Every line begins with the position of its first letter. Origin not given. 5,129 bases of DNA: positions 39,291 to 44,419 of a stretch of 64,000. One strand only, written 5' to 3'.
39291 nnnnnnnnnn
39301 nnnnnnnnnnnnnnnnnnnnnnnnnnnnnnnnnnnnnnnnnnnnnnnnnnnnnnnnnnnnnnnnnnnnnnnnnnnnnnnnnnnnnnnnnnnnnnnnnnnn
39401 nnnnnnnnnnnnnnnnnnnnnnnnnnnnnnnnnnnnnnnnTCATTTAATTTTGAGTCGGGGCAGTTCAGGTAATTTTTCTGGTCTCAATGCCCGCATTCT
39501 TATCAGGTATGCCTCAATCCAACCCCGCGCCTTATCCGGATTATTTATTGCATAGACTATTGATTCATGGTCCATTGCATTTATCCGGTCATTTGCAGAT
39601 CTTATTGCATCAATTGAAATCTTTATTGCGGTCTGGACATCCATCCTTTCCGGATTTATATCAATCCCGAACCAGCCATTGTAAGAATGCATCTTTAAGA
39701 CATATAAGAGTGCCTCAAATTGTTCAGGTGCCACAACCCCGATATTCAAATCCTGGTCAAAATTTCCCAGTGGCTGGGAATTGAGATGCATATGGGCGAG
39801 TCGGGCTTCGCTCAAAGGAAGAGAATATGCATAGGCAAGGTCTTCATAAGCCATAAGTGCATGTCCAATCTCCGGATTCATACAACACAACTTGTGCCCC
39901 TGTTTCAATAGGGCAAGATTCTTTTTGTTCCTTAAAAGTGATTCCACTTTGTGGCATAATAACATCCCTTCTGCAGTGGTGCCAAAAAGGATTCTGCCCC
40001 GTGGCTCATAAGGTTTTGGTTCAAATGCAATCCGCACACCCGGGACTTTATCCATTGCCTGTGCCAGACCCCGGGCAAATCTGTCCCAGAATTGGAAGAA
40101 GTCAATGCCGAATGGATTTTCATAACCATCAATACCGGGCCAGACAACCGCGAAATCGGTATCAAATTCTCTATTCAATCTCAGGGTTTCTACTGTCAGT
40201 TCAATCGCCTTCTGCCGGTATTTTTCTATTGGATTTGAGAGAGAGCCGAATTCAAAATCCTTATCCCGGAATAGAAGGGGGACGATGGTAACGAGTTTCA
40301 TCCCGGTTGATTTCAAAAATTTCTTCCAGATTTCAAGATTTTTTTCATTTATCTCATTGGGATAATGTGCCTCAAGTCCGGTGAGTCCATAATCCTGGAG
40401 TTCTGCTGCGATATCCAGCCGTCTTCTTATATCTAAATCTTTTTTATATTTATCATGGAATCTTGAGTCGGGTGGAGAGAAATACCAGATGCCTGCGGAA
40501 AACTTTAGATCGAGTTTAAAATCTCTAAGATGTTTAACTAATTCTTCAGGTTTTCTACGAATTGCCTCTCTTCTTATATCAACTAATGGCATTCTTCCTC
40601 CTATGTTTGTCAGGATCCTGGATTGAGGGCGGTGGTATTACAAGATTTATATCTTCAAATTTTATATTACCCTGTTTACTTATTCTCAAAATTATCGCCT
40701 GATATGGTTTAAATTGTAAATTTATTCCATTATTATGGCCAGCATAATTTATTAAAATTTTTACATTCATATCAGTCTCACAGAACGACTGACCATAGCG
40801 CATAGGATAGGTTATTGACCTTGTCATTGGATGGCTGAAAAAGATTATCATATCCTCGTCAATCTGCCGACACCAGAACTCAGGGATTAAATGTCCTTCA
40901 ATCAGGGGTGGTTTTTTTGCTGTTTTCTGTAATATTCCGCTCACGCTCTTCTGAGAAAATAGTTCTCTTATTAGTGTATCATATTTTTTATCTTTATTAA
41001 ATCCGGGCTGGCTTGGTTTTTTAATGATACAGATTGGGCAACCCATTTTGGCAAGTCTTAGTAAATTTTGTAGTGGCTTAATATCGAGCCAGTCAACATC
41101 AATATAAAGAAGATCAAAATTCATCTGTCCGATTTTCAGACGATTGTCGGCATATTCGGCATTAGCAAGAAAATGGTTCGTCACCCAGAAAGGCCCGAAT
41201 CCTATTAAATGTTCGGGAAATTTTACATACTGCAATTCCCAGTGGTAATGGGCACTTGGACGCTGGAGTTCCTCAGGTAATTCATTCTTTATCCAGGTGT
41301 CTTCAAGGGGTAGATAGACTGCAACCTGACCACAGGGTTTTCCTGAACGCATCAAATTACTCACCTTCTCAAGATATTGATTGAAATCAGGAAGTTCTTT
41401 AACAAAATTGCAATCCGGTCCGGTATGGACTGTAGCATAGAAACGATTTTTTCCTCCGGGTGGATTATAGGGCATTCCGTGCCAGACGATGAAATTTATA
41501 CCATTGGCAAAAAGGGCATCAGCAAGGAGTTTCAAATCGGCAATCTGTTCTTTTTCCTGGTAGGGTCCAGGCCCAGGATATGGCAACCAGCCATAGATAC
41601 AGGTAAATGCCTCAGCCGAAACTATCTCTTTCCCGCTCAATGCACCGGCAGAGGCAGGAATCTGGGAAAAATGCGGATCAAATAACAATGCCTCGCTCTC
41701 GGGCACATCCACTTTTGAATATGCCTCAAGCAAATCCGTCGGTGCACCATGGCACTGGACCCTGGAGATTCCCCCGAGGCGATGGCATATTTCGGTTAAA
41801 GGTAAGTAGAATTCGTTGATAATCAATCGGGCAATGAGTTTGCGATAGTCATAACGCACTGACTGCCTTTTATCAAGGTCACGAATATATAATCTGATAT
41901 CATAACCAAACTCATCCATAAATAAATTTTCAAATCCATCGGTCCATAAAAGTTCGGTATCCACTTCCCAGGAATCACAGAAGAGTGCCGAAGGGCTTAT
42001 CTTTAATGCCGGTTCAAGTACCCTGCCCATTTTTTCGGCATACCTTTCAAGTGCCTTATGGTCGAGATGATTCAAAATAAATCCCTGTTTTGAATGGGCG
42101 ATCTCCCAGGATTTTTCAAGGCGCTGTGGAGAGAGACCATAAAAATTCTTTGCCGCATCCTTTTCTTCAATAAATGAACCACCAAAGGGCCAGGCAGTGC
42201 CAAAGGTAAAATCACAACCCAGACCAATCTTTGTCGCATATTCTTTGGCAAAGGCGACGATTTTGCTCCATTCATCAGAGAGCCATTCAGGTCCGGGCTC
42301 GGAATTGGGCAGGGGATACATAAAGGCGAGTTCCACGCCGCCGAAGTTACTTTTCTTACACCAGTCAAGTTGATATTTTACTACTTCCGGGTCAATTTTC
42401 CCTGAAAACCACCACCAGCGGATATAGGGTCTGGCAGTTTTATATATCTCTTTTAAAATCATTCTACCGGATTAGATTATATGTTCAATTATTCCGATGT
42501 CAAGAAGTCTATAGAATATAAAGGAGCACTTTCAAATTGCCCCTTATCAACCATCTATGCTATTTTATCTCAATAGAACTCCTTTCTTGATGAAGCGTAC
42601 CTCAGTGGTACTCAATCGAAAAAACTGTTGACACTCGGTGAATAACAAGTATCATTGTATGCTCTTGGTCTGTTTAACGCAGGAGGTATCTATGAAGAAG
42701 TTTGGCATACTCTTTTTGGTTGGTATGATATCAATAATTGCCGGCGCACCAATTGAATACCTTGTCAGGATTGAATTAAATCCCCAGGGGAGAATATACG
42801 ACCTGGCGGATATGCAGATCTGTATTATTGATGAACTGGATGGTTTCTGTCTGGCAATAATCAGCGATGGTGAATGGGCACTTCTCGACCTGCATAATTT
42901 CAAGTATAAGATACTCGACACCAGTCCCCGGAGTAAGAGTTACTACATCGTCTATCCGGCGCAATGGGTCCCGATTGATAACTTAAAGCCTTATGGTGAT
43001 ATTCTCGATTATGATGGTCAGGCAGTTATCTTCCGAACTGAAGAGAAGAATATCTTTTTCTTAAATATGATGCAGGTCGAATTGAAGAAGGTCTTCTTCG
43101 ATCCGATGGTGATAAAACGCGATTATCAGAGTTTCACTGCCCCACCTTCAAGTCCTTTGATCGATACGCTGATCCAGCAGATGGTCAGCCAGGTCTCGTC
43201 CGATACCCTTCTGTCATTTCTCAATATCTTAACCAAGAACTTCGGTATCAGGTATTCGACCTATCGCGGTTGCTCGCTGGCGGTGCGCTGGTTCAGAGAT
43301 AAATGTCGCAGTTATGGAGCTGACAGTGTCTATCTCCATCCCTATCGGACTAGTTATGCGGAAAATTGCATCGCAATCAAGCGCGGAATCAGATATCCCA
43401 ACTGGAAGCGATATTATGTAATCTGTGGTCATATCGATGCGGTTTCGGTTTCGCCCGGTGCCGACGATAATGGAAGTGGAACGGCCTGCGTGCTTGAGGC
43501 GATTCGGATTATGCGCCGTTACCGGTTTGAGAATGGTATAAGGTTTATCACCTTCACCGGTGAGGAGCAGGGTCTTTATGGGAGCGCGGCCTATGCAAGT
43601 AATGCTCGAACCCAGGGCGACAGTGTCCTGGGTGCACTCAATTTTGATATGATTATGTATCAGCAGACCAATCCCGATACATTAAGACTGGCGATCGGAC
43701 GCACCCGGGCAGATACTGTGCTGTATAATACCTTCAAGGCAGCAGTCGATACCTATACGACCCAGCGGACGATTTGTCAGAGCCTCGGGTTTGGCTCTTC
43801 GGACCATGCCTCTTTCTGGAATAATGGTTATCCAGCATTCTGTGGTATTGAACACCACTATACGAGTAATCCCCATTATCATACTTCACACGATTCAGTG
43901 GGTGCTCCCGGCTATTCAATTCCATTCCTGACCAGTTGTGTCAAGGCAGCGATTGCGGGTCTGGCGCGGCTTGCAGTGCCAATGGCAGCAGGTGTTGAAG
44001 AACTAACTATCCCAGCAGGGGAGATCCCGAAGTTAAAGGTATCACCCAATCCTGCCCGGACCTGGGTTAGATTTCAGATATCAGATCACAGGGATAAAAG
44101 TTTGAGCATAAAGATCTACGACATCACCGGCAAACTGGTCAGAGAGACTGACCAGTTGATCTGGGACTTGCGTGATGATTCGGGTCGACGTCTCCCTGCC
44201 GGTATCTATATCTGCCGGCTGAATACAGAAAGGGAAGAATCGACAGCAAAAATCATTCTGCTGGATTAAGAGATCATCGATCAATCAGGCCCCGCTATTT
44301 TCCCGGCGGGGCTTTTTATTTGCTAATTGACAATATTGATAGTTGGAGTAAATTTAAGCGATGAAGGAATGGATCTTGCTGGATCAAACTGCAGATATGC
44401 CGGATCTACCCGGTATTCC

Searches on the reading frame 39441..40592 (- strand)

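Call 26: search_protein_families(library=pfam, proteins=[window:39441-40592:-], max_evalue=0.00001)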
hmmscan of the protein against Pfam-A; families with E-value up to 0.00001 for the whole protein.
window:39441-40592:- (383 aa): 1 family
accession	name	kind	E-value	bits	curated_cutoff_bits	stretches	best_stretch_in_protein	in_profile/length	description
PF01261.30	AP_endonuc_2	-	3.3e-18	66.7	31.1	1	63-331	2-247/249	Xylose isomerase-like TIM barrel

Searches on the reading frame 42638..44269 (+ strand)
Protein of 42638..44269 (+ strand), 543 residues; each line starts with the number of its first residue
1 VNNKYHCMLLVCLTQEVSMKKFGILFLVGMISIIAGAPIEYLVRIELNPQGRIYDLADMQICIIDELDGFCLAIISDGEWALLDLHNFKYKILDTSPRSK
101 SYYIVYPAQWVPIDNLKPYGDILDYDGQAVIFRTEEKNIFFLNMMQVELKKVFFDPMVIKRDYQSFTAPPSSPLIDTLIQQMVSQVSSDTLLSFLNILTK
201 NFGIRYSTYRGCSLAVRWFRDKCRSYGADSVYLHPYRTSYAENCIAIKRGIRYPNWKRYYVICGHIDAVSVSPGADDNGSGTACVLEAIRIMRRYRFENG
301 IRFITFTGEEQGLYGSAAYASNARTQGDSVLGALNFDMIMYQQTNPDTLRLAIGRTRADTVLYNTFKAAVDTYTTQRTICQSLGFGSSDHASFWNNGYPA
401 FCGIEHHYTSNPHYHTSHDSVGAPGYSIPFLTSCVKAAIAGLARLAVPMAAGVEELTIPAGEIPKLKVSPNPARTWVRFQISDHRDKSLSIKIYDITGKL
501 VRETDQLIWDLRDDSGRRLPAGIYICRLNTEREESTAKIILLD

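Call 26: search_protein_families(library=pfam, proteins=[window:42638-44269:+], max_evalue=0.00001)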
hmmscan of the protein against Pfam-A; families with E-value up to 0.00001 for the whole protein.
window:42638-44269:+ (543 aa): 2 families
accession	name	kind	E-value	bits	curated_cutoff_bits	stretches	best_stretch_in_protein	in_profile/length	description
PF04389.22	Peptidase_M28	-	1.4e-35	123.2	21.3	1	257-421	12-174/193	Peptidase family M28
PF18962.6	Por_Secre_tail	-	8.2e-09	36.1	27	1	469-540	2-74/75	Secretion system C-terminal sorting domain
